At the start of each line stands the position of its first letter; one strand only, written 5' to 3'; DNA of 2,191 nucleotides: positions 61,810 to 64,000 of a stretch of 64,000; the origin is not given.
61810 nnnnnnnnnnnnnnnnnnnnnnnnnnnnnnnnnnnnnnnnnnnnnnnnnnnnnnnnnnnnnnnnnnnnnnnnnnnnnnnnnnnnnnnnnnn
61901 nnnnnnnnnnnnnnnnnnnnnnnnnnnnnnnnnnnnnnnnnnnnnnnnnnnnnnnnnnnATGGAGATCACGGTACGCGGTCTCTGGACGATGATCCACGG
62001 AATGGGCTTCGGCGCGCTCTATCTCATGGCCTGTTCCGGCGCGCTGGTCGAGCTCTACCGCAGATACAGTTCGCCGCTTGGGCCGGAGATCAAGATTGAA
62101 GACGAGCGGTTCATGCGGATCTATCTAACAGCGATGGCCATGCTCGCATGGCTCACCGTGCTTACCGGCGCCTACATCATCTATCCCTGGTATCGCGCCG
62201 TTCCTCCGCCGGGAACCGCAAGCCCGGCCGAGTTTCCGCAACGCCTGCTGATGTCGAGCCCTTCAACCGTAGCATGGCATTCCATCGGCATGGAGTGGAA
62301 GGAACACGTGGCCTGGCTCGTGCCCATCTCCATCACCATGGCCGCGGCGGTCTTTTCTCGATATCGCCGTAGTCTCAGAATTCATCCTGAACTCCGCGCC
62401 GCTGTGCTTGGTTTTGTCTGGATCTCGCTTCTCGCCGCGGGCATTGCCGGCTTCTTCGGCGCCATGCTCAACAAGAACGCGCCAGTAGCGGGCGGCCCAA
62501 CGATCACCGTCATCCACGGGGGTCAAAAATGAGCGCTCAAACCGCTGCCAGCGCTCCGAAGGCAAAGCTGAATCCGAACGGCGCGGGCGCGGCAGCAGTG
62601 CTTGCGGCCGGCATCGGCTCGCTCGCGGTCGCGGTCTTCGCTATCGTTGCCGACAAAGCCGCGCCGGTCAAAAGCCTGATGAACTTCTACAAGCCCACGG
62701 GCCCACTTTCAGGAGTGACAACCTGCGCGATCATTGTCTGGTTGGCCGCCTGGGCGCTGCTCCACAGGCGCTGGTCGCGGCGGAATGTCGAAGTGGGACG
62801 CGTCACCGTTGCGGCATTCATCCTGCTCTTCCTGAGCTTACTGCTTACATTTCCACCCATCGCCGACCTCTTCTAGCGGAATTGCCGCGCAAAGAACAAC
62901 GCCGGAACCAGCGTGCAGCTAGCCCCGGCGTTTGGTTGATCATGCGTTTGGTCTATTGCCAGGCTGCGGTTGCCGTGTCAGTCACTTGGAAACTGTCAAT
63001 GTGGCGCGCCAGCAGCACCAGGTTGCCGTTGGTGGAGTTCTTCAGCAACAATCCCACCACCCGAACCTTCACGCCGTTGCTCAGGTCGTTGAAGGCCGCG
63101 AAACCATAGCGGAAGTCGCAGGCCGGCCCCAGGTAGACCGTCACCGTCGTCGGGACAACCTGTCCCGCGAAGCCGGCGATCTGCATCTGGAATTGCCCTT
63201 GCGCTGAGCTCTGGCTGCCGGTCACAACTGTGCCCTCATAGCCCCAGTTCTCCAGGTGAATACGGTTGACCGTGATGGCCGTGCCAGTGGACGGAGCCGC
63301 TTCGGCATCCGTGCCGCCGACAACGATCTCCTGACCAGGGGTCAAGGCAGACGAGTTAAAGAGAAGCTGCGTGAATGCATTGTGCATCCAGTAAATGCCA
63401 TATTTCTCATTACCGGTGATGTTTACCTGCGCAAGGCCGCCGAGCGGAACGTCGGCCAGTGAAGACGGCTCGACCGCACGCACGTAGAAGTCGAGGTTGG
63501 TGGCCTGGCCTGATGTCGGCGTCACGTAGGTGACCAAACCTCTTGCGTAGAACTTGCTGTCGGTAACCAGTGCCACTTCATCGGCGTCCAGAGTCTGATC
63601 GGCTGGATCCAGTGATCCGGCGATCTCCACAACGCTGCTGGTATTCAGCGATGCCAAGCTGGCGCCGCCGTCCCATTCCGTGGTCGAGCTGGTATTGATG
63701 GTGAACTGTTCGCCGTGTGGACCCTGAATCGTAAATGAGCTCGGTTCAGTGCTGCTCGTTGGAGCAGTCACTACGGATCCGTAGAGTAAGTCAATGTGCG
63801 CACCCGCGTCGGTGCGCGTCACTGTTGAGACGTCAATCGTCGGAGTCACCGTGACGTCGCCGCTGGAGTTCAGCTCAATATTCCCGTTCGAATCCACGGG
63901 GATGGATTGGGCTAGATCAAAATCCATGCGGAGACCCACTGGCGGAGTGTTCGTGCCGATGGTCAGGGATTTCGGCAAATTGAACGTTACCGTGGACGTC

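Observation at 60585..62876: PadR-controlled three-gene envelope module: beta-barrel plus two uncharacterised membrane proteins with metal/heme-type ligands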

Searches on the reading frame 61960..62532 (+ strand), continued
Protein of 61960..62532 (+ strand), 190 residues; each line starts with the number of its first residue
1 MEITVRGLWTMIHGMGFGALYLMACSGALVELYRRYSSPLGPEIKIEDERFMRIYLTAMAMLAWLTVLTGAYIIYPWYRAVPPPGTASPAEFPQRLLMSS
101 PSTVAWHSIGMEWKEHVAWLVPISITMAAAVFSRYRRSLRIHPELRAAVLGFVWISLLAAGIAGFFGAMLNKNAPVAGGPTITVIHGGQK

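Call 55: search_dna_similar(query=window:61960-62532:+, collection=plasmids, mode=protein, max_evalue=0.001, max_rows=30)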
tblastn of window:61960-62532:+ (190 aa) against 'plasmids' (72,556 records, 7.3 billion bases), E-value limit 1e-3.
Records with a match: 2; places in all: 2; records where one place covers at least 80% of the query: 2.
Best place of each record, by identity: <60% 2.
By first word of the organism name: Burkholderia 2.
By predicted mobility (MOB-suite, as given by PLSDB): non-mobilizable 2.
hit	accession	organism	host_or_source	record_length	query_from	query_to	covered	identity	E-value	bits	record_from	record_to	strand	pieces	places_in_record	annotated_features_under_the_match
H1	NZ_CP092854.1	Burkholderia contaminans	water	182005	1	187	98%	55.9%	6e-55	194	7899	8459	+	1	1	hypothetical protein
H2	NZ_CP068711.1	Burkholderia thailandensis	soil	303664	1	187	98%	54.3%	7e-53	187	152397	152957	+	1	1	hypothetical protein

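Call 56: get_annotated_region(hit=H1, flank=8000)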
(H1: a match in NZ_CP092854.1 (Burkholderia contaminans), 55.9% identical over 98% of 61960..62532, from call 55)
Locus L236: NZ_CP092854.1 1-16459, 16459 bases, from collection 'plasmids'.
description: Burkholderia contaminans strain B17-01563-1 plasmid pB1701, complete sequence
organism: Burkholderia contaminans (NCBI taxid 488447)
taxonomy: Bacteria; Pseudomonadota; Betaproteobacteria; Burkholderiales; Burkholderiaceae; Burkholderia; Burkholderia contaminans
host: -; source: water; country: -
typing (MOB-suite, as given by PLSDB): non-mobilizable
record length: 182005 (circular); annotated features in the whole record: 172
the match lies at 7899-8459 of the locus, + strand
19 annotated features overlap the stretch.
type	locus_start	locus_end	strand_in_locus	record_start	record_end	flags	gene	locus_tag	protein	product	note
CDS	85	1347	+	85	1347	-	-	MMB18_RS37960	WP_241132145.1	hypothetical protein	-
CDS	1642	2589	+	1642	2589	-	-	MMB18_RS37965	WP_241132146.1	DNA-binding protein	-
CDS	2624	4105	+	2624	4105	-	-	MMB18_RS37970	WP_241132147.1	tyrosine-type recombinase/integrase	GO:0015074 - DNA integration [Evidence IEA]; GO:0006310 - DNA recombination [Evidence IEA]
CDS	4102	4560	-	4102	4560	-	-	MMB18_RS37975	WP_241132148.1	hypothetical protein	-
CDS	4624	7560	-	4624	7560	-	-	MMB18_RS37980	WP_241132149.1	Tn3 family transposase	-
CDS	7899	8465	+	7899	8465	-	-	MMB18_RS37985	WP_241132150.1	hypothetical protein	-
CDS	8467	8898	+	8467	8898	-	-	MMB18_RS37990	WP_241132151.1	hypothetical protein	-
CDS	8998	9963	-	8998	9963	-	-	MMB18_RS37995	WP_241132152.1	beta-propeller fold lactonase family protein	-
CDS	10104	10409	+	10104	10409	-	-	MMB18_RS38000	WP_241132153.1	PadR family transcriptional regulator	-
CDS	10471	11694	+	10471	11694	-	chrA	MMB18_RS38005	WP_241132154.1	chromate efflux transporter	GO:0015703 - chromate transport [Evidence IEA]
CDS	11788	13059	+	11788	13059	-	-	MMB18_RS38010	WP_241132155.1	MFS transporter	GO:0055085 - transmembrane transport [Evidence IEA]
CDS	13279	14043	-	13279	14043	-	-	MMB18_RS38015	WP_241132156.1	energy transducer TonB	-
CDS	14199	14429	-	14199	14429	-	-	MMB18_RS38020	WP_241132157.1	GDCCVxC domain-containing (seleno)protein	-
CDS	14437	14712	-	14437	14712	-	merP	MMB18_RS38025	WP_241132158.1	mercury resistance system periplasmic binding protein MerP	-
CDS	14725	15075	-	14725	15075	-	-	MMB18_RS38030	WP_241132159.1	mercuric transporter MerT family protein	-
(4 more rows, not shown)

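Call 57: get_annotated_region(hit=H2, flank=8000)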
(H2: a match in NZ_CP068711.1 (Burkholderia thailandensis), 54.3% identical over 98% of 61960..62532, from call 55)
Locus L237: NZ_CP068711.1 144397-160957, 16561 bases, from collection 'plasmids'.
description: Burkholderia thailandensis strain AW34-19p plasmid p1, complete sequence
organism: Burkholderia thailandensis (NCBI taxid 57975)
taxonomy: Bacteria; Pseudomonadota; Betaproteobacteria; Burkholderiales; Burkholderiaceae; Burkholderia; Burkholderia thailandensis
host: -; source: soil; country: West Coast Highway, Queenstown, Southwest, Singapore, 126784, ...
typing (MOB-suite, as given by PLSDB): non-mobilizable; mating-pair formation MPF_F
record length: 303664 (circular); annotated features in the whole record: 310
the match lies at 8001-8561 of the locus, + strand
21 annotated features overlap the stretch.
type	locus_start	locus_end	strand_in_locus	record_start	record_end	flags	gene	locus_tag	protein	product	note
CDS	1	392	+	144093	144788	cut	-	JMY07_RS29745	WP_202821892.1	cytochrome c biogenesis protein CcdA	GO:0017004 - cytochrome complex assembly [Evidence IEA]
CDS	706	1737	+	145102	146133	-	-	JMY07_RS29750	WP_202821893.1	DNA-binding protein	-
CDS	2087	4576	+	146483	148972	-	-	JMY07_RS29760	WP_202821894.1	arsenate reductase (azurin) large subunit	-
CDS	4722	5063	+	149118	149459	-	-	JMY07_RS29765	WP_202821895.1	metalloregulator ArsR/SmtB family transcription factor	GO:0006355 - regulation of DNA-templated transcription [Evidence IEA]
CDS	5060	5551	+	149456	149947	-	-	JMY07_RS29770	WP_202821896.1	ArsI/CadI family heavy metal resistance metalloenzyme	-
CDS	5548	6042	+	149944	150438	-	-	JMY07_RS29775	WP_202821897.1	arsenate reductase ArsC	-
CDS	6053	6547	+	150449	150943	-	-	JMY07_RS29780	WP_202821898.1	arsenate reductase ArsC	-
CDS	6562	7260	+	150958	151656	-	-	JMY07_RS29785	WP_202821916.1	MIP/aquaporin family protein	GO:0055085 - transmembrane transport [Evidence IEA]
CDS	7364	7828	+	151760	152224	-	arsN2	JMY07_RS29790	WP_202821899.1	arsenic resistance N-acetyltransferase ArsN2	-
CDS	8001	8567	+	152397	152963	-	-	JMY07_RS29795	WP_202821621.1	hypothetical protein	-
CDS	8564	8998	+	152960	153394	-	-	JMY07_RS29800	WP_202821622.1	hypothetical protein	-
CDS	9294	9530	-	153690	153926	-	-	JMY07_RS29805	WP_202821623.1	hypothetical protein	-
CDS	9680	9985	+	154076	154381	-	-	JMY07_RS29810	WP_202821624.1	PadR family transcriptional regulator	-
CDS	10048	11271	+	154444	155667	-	chrA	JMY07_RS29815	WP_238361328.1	chromate efflux transporter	GO:0015703 - chromate transport [Evidence IEA]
CDS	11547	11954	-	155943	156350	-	-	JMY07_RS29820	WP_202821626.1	DUF2471 family protein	-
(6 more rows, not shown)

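Call 74: search_protein_families(library=pfam, proteins=[L193:2191-2628:+, L230:5610-5990:+, L135:5351-5803:+, L139:495-908:+, L138:5478-5888:+, L229:3877-4272:+, L097:5431-5958:+, L098:5230-5739:+, L221:5006-5977:+, L222:4742-5971:+], max_evalue=0.01)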
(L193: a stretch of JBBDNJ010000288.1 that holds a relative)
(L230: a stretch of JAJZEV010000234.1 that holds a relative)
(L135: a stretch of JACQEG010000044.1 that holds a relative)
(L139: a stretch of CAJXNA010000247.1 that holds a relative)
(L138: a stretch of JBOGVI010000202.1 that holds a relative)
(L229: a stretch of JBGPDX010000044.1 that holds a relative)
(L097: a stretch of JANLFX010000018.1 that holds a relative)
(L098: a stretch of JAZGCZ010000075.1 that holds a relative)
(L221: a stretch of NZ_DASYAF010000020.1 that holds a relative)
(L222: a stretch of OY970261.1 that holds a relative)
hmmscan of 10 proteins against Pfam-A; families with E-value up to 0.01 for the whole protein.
L193:2191-2628:+ (145 aa): 0 families

L230:5610-5990:+ (126 aa): 2 families
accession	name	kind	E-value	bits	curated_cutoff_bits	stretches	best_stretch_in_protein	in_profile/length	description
PF00034.26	Cytochrom_C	-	1.4e-08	36.4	21.3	1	29-126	2-90/90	Cytochrome c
PF13442.11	Cytochrome_CBB3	-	0.00012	22.8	27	1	27-59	2-30/68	Cytochrome C oxidase, cbb3-type, subunit III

L135:5351-5803:+ (150 aa): 1 family
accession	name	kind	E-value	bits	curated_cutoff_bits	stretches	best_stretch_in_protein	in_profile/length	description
PF01451.26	LMWPc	-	4.9e-22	79.1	23.2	1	22-143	1-144/144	Low molecular weight phosphotyrosine protein phosphatase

L139:495-908:+ (137 aa): 3 families
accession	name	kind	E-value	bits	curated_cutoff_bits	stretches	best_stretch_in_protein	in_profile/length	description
PF02627.25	CMD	-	2.3e-10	40.8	23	1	49-122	6-79/84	Carboxymuconolactone decarboxylase family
PF04636.18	PA26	-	0.0016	17.9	29.4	1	31-108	34-111/445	PA26 p53-induced protein (sestrin)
PF10778.14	DehI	-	0.0032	17.9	28.9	0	31-58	2-29/148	Halocarboxylic acid dehydrogenase DehI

L138:5478-5888:+ (136 aa): 1 family
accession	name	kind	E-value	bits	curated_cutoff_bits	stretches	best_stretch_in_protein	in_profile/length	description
PF02566.24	OsmC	-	1.7e-15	57.7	27.5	1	32-127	1-99/100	OsmC-like protein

L229:3877-4272:+ (131 aa): 18 families
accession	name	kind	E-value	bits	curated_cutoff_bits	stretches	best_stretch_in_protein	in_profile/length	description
PF01022.26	HTH_5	-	1.1e-15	57.6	22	1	17-62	1-46/47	Bacterial regulatory protein, arsR family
PF12840.13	HTH_20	-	2.8e-11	43.6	27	1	15-62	1-49/51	Helix-turn-helix domain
PF25212.1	HVO_A0114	-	2.9e-09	37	27.6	1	6-71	10-76/84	HVO_A0114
PF12802.13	MarR_2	-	3.2e-08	34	27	1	18-68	5-60/61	MarR family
PF25213.1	HVO_A0261_N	-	8.6e-07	29.2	35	1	13-74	6-63/86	HVO_A0261 N-terminal domain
PF24035.1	DUF7344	-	2.8e-05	24.8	27.8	1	14-45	3-34/76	Domain of unknown function (DUF7344)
PF13412.12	HTH_24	-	5.2e-05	23.2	21.9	1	20-62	5-48/48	Winged helix-turn-helix DNA-binding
PF09339.16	HTH_IclR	-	5.8e-05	23.2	22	1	21-63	6-50/52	IclR helix-turn-helix domain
PF13545.12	HTH_Crp_2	-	8e-05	23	27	1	31-77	22-64/70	Crp-like helix-turn-helix domain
PF01978.25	TrmB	-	8.4e-05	22.8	25.6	1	27-77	18-67/68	Sugar-specific transcriptional regulator TrmB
PF08100.18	Dimerisation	-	0.00031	21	25.6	1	19-74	26-83/93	O-methyltransferase dimerisation domain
PF24270.1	HTH_Cmi2_C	-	0.00055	20.6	27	1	21-66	78-123/125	Cmi2, C-terminal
PF02082.26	Rrf2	-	0.00061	20.4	30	1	29-75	21-66/132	Iron-dependent Transcriptional regulator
PF24034.1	DUF7343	-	0.00086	19.6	27.6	1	30-69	17-56/62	Domain of unknown function (DUF7343)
PF01047.28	MarR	-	0.0039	17.5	24.6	0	27-66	12-52/59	MarR family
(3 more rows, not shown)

L097:5431-5958:+ (175 aa): 2 families
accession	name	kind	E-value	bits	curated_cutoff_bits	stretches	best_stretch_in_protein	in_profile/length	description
PF00034.26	Cytochrom_C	-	8.4e-09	37.1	21.3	1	84-174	11-89/90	Cytochrome c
PF13442.11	Cytochrome_CBB3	-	6.9e-06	26.7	27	1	84-171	13-68/68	Cytochrome C oxidase, cbb3-type, subunit III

L098:5230-5739:+ (169 aa): 2 families
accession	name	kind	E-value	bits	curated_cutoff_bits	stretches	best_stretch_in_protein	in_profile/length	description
PF00034.26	Cytochrom_C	-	9e-11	43.4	21.3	1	66-155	4-90/90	Cytochrome c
PF13442.11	Cytochrome_CBB3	-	1.1e-10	42.1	27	1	63-151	3-68/68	Cytochrome C oxidase, cbb3-type, subunit III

L221:5006-5977:+ (323 aa): 1 family
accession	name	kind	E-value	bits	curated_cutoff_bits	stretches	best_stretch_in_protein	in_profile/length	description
PF01261.30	AP_endonuc_2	-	3.1e-17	63.6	31.1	1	66-302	3-230/249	Xylose isomerase-like TIM barrel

L222:4742-5971:+ (409 aa): 1 family
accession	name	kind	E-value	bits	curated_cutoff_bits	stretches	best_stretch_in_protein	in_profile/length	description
PF20583.3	DUF6786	-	8e-162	538.7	27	1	31-406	3-376/376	Family of unknown function (DUF6786)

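Call 100: find_related_loci(query=L236:7899-8462:+, collection=genome_contigs, flank=6000)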
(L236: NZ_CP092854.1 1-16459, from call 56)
Query L236:7899-8462:+ (188 aa) in genome_contigs; peptide patterns used: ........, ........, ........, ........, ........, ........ (x = any residue, [..] = any of these).
599 stretches matched a pattern (row limit reached: there are more); 554 encode a relative of the query (tblastn E <= 1e-3); the best 80 are kept; 80 distinct loci.
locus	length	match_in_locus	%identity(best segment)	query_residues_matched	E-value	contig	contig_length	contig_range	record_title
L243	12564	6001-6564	87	1-188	3e-110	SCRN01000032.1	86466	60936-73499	MAG: Paraburkholderia sp. isolate FW106_bin.13 FW106_bin.13-12541-1, whole genome shotgun sequence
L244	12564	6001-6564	85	1-188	3e-108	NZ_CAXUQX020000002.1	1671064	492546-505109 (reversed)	Trinickia sp. LjRoot230 LJR230c2, whole genome shotgun sequence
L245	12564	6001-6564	84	1-188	6e-107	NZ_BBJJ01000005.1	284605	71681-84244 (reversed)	Paraburkholderia mimosarum LMG 23256 = NBRC 106338, whole genome shotgun sequence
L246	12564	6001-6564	87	1-188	8e-111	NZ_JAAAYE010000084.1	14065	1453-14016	Paraburkholderia sp. NMBU_R16 contig00084, whole genome shotgun sequence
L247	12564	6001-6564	93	1-188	1e-103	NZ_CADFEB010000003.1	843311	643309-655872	Burkholderia ubonensis strain LMG 20358, whole genome shotgun sequence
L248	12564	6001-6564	80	1-188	5e-99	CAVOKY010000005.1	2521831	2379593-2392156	MAG: uncultured Alphaproteobacteria bacterium isolate MFD00008.bin.2.133 genome assembly, contig: contig_13292, whole ge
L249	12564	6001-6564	78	1-188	1e-96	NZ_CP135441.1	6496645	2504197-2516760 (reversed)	Mesorhizobium sp. ISC25 chromosome, complete genome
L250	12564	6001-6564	80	1-188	1e-94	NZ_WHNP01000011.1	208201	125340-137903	Paraburkholderia franconis strain CNPSo 3157 scaffold11.1, whole genome shotgun sequence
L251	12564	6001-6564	73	1-188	1e-92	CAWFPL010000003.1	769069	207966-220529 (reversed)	MAG: uncultured proteobacterium isolate MFD01299.bin.1.58 genome assembly, contig: contig_21677, whole genome shotgun se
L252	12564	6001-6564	74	1-188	1e-92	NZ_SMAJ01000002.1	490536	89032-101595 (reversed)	Paralcaligenes ureilyticus strain DSM 24591 Ga0244690_102, whole genome shotgun sequence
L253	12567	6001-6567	72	1-188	1e-91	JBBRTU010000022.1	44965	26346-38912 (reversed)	MAG: Burkholderiales bacterium isolate La2_metabat2.276 La2_metabat2.276_K_3855167L44965_cov_17.0037, whole genome shotg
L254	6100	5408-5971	74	1-188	2e-91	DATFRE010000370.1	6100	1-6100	MAG TPA_asm: Dongiaceae bacterium isolate SMAG_U9350 k141_1592784, whole genome shotgun sequence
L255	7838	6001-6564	76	1-188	6e-89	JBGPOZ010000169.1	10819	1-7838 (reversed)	MAG: Stellaceae bacterium isolate OBJ2_061818_050_26 k141_1257665_length_10819_cov_15.9049, whole genome shotgun sequenc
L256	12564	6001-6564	74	1-188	4e-89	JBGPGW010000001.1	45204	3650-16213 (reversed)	MAG: Alphaproteobacteria bacterium isolate OBJ_0618_7090110_373 k141_5507281_length_45204_cov_26.4573, whole genome shot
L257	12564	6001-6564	73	1-188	2e-88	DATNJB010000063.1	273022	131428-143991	MAG TPA_asm: Caulobacteraceae bacterium isolate SMAG_U11388 k141_324763, whole genome shotgun sequence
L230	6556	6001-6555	62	1-185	5e-72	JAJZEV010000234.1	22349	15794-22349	MAG: Proteobacteria bacterium isolate LL2.bin50 NODE_2232_length_22349_cov_9.00185, whole genome shotgun sequence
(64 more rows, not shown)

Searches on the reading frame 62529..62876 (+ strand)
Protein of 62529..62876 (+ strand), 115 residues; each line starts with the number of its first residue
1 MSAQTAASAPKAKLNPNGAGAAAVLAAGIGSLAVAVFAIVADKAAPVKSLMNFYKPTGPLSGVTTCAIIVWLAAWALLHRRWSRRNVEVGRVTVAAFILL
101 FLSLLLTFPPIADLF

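Call 3: search_protein_families(library=pfam, proteins=[window:62529-62876:+], max_evalue=0.1)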
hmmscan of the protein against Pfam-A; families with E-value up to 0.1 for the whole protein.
window:62529-62876:+ (115 aa): 2 families
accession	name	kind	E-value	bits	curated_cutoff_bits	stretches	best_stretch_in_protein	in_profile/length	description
PF19545.4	DUF6069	-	0.0046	17.5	27.2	1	22-105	9-92/129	Family of unknown function (DUF6069)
PF01578.25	Cytochrom_C_asm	-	0.036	14.1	29.9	1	63-108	157-202/212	Cytochrome C assembly protein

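Call 4: search_protein_families(library=ncbifam, proteins=[window:62529-62876:+], max_evalue=0.1)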
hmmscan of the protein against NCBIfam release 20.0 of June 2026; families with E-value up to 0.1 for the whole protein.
window:62529-62876:+ (115 aa): 1 family
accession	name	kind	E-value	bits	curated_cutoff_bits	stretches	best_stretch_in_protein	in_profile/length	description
NF006521.0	PRK08965.1-5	equivalog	0.092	12.3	141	0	63-104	13-54/180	Na+/H+ antiporter subunit E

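Call 13: find_homologous_proteins(query=window:62529-62876:+)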
Query window:62529-62876:+ (115 aa): 4088 proteins with E <= 0.001 among 4327 candidates; the best 120 are listed.
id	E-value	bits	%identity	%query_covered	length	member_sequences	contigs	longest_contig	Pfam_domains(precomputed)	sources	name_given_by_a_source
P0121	4.5e-60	218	94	100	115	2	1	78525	-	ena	-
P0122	1.7e-59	217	93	100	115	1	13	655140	-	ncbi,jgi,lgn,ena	jgi:hypothetical protein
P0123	2.0e-59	216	90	100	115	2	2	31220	-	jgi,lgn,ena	-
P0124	4.9e-59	215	90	100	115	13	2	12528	-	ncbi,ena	-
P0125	9.9e-59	214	90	100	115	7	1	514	-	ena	-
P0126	4.6e-58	212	90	100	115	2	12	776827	-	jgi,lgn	jgi:hypothetical protein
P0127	6.1e-58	212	87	100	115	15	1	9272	-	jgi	jgi:hypothetical protein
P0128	7.7e-58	211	90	100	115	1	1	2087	-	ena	-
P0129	7.7e-58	211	90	100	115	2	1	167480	-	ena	-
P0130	1.1e-57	211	88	100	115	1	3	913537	-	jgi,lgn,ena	jgi:hypothetical protein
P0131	1.1e-57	211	90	100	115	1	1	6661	-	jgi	jgi:hypothetical protein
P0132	2.6e-57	210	89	100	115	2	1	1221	-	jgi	jgi:hypothetical protein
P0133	3.5e-57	209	87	100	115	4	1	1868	-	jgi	jgi:hypothetical protein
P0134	9.5e-57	208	87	100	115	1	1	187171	-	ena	-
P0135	1.4e-56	207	85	100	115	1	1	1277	-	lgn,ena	-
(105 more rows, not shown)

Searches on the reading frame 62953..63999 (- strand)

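Call 3: search_protein_families(library=pfam, proteins=[window:62953-63999:-], max_evalue=0.1)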
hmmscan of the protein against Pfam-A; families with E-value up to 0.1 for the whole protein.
window:62953-63999:- (348 aa): 1 family
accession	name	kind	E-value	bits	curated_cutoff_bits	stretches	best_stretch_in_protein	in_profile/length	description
PF18914.6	DUF5666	-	1.3e-07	32.2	27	1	83-142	6-59/60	Domain of unknown function (DUF5666)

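Call 4: search_protein_families(library=ncbifam, proteins=[window:62953-63999:-], max_evalue=0.1)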
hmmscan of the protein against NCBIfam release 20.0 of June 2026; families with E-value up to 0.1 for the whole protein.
window:62953-63999:- (348 aa): 0 families
